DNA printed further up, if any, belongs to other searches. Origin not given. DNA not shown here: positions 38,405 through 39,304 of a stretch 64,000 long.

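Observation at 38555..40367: AT-rich islet: HEPN-like (RNxxxH) protein plus lipoprotein trypsin-like protease with an unknown C-terminal domain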

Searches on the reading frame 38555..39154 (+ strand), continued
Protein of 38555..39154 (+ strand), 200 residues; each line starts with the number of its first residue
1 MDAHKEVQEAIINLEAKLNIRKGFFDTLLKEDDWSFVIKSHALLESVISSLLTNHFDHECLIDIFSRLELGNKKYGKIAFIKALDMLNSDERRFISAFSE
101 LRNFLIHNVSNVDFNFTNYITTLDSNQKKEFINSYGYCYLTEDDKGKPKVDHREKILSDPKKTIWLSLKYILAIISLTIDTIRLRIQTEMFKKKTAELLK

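Call 75: search_protein_representatives(alignment_id=A1)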
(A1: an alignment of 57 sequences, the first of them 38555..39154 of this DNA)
Query: 57 sequences, 209 profile positions. Proteins with E-value up to 0.001 (for the whole library): 1946; up to 1e-10: 1612; up to 1e-30: 820. The best 150 are listed.
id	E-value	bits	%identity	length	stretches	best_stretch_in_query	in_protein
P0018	4.0e-70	251.9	-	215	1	3-206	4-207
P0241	6.6e-68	244.6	-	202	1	6-201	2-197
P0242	1.5e-67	243.5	-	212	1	6-200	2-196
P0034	2.1e-67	243.0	-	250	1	1-207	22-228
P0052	3.0e-67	242.5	-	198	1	6-199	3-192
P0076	9.6e-65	234.3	-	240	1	3-205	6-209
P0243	1.1e-64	234.1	-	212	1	5-194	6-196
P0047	1.6e-64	233.6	-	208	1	3-197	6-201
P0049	2.1e-63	229.9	-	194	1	6-187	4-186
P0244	2.9e-63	229.4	-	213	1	11-194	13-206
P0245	8.4e-63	228.0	-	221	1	5-194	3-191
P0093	1.4e-62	227.3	-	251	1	4-198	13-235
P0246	1.4e-62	227.2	-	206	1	3-200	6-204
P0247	1.7e-62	227.0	-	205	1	5-198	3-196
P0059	2.0e-62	226.7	-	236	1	4-203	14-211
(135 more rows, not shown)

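Call 79: search_dna_similar(query=window:38555-39154:+, collection=plasmids, mode=protein, max_evalue=0.001, max_rows=25)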
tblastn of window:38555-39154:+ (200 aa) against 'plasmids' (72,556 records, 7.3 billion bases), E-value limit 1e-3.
Records with a match: 4; places in all: 5; records where one place covers at least 80% of the query: 4.
Best place of each record, by identity: <60% 4.
By first word of the organism name: Pseudomonas 3; Pseudoalteromonas 1.
By predicted mobility (MOB-suite, as given by PLSDB): non-mobilizable 4.
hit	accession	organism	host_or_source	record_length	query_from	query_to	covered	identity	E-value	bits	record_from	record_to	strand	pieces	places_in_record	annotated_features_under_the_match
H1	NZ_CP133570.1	Pseudoalteromonas sp. HL-AS1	sediment core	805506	11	191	91%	35.4%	3e-30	123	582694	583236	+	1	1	hypothetical protein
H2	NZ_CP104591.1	Pseudomonas aeruginosa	Homo sapiens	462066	21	199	90%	31.7%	2e-19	92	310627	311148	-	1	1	hypothetical protein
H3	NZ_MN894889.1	Pseudomonas aeruginosa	-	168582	21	199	90%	31.7%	4e-19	92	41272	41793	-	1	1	hypothetical protein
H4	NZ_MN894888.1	Pseudomonas aeruginosa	-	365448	21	199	90%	31.7%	4e-19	92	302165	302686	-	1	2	hypothetical protein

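Call 80: search_dna_similar(query=window:38555-39154:+, collection=phages, mode=protein, max_evalue=0.001, max_rows=15)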
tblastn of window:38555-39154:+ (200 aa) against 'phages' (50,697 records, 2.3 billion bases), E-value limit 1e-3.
No match.

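Call 81: get_annotated_region(hit=H3, flank=7000)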
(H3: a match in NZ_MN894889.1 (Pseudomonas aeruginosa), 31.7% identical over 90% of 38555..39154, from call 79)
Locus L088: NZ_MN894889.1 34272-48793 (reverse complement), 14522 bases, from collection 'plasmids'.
description: Pseudomonas aeruginosa strain SE5369 plasmid pSE5369-NR, complete sequence
organism: Pseudomonas aeruginosa (NCBI taxid 287)
taxonomy: Bacteria; Pseudomonadota; Gammaproteobacteria; Pseudomonadales; Pseudomonadaceae; Pseudomonas; Pseudomonas aeruginosa
host: -; source: -; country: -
typing (MOB-suite, as given by PLSDB): non-mobilizable; replicon rep_cluster_1115
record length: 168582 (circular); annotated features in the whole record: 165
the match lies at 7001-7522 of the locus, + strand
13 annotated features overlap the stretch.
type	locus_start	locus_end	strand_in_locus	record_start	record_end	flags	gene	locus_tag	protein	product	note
CDS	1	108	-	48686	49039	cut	-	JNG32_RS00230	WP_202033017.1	hypothetical protein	-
CDS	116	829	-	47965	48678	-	-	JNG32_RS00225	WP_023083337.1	hypothetical protein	-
CDS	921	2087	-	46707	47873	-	-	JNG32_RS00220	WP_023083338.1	hypothetical protein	-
CDS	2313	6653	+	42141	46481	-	-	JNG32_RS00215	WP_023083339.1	hypothetical protein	-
CDS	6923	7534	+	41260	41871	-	-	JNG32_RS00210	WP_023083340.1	hypothetical protein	-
CDS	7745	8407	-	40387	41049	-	-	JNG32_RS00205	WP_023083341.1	HEPN domain-containing protein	-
CDS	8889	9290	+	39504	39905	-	-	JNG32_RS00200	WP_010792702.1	hypothetical protein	-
CDS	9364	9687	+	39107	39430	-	-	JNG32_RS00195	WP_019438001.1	hypothetical protein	-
CDS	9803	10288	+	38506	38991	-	-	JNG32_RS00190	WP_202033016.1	hypothetical protein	-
CDS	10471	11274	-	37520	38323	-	istB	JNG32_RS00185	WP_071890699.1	IS21-like element ISPst3 family helper ATPase IstB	-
CDS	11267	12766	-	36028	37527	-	istA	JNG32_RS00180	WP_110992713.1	IS21-like element ISPst3 family transposase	GO:0006313 - DNA transposition [Evidence IEA]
CDS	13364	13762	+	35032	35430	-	-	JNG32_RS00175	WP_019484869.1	hypothetical protein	-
CDS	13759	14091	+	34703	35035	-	-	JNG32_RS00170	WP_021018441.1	hypothetical protein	-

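Call 82: get_annotated_region(hit=H1, flank=7000)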
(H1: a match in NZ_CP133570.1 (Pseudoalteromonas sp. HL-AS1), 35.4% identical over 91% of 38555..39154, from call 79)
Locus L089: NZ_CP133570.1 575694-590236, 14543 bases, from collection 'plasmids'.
description: Pseudoalteromonas sp. HL-AS1 plasmid unnamed, complete sequence
organism: Pseudoalteromonas sp. HL-AS1 (NCBI taxid 3071081)
taxonomy: Bacteria; Pseudomonadota; Gammaproteobacteria; Alteromonadales; Pseudoalteromonadaceae; Pseudoalteromonas; Pseudoalteromonas sp. HL-AS1
host: -; source: sediment core; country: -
typing (MOB-suite, as given by PLSDB): non-mobilizable
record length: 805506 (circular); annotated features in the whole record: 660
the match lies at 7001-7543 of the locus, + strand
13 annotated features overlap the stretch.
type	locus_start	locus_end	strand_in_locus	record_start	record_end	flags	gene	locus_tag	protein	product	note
CDS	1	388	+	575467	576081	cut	hisIE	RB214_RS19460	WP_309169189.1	bifunctional phosphoribosyl-AMP cyclohydrolase/phosphoribosyl-ATP diphosphatase HisIE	GO:0000105 - histidine biosynthetic process [Evidence IEA]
CDS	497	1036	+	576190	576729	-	-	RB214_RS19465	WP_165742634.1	hypothetical protein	-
CDS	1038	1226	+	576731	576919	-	-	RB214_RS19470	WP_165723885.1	DUF1289 domain-containing protein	-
CDS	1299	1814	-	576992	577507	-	-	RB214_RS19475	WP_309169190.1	gluconokinase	GO:0046177 - D-gluconate catabolic process [Evidence IEA]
CDS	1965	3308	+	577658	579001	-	gntU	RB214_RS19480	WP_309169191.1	gluconate transporter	GO:0035429 - gluconate transmembrane transport [Evidence IEA]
CDS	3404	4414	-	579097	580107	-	gntR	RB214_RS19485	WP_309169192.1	gluconate operon transcriptional repressor GntR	GO:0006355 - regulation of DNA-templated transcription [Evidence IEA]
CDS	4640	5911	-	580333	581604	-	-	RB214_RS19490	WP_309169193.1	aminotransferase class I/II-fold pyridoxal phosphate-dependent enzyme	GO:0009058 - biosynthetic process [Evidence IEA]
CDS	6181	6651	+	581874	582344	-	-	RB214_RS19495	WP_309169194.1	hypothetical protein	-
CDS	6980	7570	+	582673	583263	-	-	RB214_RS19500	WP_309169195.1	hypothetical protein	-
CDS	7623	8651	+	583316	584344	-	-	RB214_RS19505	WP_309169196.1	IS110 family transposase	-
CDS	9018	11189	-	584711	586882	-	-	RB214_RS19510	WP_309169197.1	S46 family peptidase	-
CDS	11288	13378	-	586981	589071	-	-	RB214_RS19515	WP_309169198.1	EAL domain-containing protein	-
CDS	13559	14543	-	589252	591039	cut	-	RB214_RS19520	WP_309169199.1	PDZ domain-containing protein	-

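Call 85: search_protein_families(library=ncbifam, proteins=[L032:2030-2977:-, L032:3008-3910:-, L035:3782-4894:-, L052:3616-4632:-, L055:3379-4203:-], max_evalue=0.00001)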
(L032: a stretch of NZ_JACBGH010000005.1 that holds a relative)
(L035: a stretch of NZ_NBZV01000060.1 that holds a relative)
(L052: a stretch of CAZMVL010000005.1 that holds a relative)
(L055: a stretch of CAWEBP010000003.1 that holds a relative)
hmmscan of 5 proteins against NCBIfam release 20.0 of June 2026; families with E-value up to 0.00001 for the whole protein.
L032:2030-2977:- (316 aa): 11 families
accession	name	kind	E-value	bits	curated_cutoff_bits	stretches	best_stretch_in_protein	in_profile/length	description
NF004749.0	PRK06080.1-1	equivalog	1.1e-34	120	277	1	16-313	19-307/311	1,4-dihydroxy-2-naphthoate polyprenyltransferase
NF004751.0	PRK06080.1-3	equivalog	1.8e-27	96.7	264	1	20-312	14-294/296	1,4-dihydroxy-2-naphthoate polyprenyltransferase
NF004753.0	PRK06080.1-5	equivalog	5.6e-20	71.7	555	1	23-309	18-301/312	1,4-dihydroxy-2-naphthoate polyprenyltransferase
NF004750.0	PRK06080.1-2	equivalog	5.4e-19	68.6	346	1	18-313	8-300/301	1,4-dihydroxy-2-naphthoate polyprenyltransferase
TIGR02235.1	menA_cyano-plnt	equivalog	1.3e-15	57.4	225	1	23-308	6-280/285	2-carboxy-1,4-naphthoquinone phytyltransferase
NF004617.0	PRK05951.1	equivalog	1.6e-15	57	239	1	50-303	42-299/306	prenyltransferase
NF004752.0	PRK06080.1-4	subfamily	7.3e-15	55.4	289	1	31-309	18-296/300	1,4-dihydroxy-2-naphthoate polyprenyltransferase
TIGR00751.1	menA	equivalog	8.6e-15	54.9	102.15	1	24-309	1-283/284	1,4-dihydroxy-2-naphthoate octaprenyltransferase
NF009926.0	PRK13387.1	equivalog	1.2e-13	50.8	316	1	31-313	18-313/317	1,4-dihydroxy-2-naphthoate polyprenyltransferase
NF004754.0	PRK06080.1-6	equivalog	2.7e-07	30.3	522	1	19-306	12-296/308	1,4-dihydroxy-2-naphthoate polyprenyltransferase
TIGR01475.1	ubiA_other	subfamily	9.3e-07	28.6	180.8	1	105-304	67-273/282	UbiA-like polyprenyltransferase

L032:3008-3910:- (301 aa): 0 families

L035:3782-4894:- (371 aa): 9 families
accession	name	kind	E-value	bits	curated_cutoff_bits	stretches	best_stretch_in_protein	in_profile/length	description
NF002558.0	PRK02126.1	subfamily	5.5e-137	456.4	315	1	34-367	1-333/345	ribonuclease Z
TIGR02651.1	RNase_Z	equivalog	5.2e-28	98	292.95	2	60-234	27-177/302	ribonuclease Z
NF000801.0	PRK00055.1-3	equivalog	8.4e-27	94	252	2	59-233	28-180/307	ribonuclease Z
NF000805.0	PRK00055.2-3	equivalog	2.1e-16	60.1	416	1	270-363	194-282/307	ribonuclease Z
NF000804.0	PRK00055.2-1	equivalog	5.1e-13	48.8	402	1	291-356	211-276/306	ribonuclease Z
NF000800.0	PRK00055.1-1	equivalog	9e-13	47.9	398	0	76-127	52-105/305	ribonuclease Z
NF041257.1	GntH_guanitoxin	equivalog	1.5e-07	30.6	333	1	61-128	44-118/374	guanitoxin biosynthesis MBL fold metallo-hydrolase GntH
NF041851.1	cyc_nuc_deg_phdiest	equivalog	2e-07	30.7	400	0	276-351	155-225/253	cyclic nucleotide-degrading phosphodiesterase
TIGR02649.1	true_RNase_BN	exception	2.4e-06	26.8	563.7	0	80-125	55-102/304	ribonuclease BN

L052:3616-4632:- (339 aa): 10 families
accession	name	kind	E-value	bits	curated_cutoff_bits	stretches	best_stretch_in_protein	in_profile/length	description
TIGR02249.1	integrase_gron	subfamily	5e-142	472.9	265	1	18-331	1-314/315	integron integrase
NF011946.0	PRK15417.1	equivalog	2.6e-129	431.2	435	1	17-332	15-330/337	integron integrase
NF040815.2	recomb_XerA_Arch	equivalog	1.4e-48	165.7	220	2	24-196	5-174/263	site-specific tyrosine recombinase/integron integrase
TIGR02225.1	recomb_XerD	equivalog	3.9e-41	141.3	329.6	2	249-320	206-277/290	site-specific tyrosine recombinase XerD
NF001399.0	PRK00283.1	subfamily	2.8e-40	138.4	279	1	29-320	20-286/300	tyrosine recombinase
TIGR02224.1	recomb_XerC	equivalog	6.9e-38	130.7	335.15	2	252-319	212-279/295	tyrosine recombinase XerC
NF002331.0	PRK01287.1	subfamily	1e-27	97.1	371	2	18-182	29-211/365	site-specific tyrosine recombinase XerC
NF003462.0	PRK05084.1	equivalog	2.2e-17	62.8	267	1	274-327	301-354/360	tyrosine recombinase XerS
NF007371.0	PRK09871.1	subfamily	3.6e-11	43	222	1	250-316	107-173/198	tyrosine-type DNA invertase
NF007370.0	PRK09870.1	subfamily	5.1e-11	42.6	221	0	114-175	8-74/200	tyrosine-type DNA invertase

L055:3379-4203:- (275 aa): 0 families

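Call 90: search_solved_structures(query=A8, max_evalue=10, show_alignments=3)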
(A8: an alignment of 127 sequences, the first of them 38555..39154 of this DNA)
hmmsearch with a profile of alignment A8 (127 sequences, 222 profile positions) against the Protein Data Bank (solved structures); distinct sequences matched with E-value up to 10: 2.
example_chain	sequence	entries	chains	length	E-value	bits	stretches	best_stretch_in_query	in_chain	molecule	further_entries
6m6w_B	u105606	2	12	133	0.53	12.9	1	90-140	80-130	Toxin-antitoxin system toxin HepN family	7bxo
6xr2_A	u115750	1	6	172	2.2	10.9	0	169-215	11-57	dTor_3x57R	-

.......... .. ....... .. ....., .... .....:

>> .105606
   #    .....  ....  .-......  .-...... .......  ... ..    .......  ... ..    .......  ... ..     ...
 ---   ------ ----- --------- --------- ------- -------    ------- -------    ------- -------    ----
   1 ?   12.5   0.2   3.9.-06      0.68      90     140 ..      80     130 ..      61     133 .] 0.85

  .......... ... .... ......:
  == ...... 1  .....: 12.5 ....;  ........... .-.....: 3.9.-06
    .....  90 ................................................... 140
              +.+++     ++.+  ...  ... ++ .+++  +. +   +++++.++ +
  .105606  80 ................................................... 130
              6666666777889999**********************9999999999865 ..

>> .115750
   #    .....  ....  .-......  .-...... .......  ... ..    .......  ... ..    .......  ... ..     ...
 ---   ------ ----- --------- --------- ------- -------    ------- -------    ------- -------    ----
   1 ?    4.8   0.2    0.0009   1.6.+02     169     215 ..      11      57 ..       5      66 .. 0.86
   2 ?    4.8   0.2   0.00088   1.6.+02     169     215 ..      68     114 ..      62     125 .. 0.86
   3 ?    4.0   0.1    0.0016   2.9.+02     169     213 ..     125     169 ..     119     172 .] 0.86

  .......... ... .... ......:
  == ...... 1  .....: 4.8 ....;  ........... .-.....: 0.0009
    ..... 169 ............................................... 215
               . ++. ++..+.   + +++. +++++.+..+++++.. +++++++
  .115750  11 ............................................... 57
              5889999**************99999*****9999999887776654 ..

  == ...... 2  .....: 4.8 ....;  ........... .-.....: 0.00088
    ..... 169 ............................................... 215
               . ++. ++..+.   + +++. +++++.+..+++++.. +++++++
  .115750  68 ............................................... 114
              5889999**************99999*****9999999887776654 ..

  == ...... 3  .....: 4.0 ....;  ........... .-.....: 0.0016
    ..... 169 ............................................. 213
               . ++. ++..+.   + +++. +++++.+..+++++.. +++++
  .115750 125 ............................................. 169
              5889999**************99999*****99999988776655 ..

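Call 106: fold_search(model_id=the predicted structure, library=viral)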
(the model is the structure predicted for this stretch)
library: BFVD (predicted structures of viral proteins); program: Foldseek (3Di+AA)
matches with E <= 10: 207; with E <= 0.001: 0
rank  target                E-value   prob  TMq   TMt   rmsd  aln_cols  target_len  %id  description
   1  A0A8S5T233            6.1e-01  0.16  0.14  0.12  15.3       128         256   14  Terminase small subunit [Siphoviridae sp. ctEeW6]
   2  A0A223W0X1            9.1e-01  0.87  0.50  0.62   5.1       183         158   12  Uncharacterized protein [Agrobacterium phage Atu_ph08]
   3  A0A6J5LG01            9.1e-01  0.15  0.16  0.20  14.9       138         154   10  Terminase small subunit [uncultured Caudovirales phage]
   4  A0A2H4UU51            1.0e+00  0.07  0.15  0.18  18.5       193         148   14  Uncharacterized protein [Bodo saltans virus]
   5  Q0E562                1.2e+00  0.11  0.20  0.21  22.0       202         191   11  21.1 kDa [Spodoptera frugiperda ascovirus 1a]
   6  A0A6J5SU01            1.3e+00  0.11  0.16  0.21  15.1       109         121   15  COG3747 Phage terminase, small subunit [uncultured Caudovirales phage]
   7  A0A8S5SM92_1          1.4e+00  0.14  0.24  0.05  20.5       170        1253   12  Minor structural protein putative tail fiber [Myoviridae sp. ctPoO4]
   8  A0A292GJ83            1.5e+00  0.12  0.16  0.13  12.6       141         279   12  (no name in the UniProt tables at hand)
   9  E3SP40                1.8e+00  0.06  0.13  0.16  16.5       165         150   15  Predicted protein [Cyanophage NATL2A-133]
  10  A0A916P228            1.9e+00  0.10  0.21  0.12  14.2       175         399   19  Uncharacterized protein [Mythimna separata entomopoxvirus 'L']
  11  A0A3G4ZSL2            1.9e+00  0.04  0.16  0.18  20.3       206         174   16  Uncharacterized protein [Edafosvirus sp.]
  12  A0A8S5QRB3            2.0e+00  0.09  0.14  0.18  14.2        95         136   10  Terminase small subunit [Siphoviridae sp. ct6oU4]
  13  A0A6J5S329            2.1e+00  0.25  0.18  0.40  11.2        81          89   14  Uncharacterized protein [uncultured Caudovirales phage]
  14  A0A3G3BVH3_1          2.1e+00  0.06  0.17  0.05  16.4       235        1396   11  Tail tape measure protein [Bacillus phage vB_BcoS-136]
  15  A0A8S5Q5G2            2.2e+00  0.08  0.14  0.22  14.7       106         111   14  Terminase small subunit [Siphoviridae sp. ctShp28]
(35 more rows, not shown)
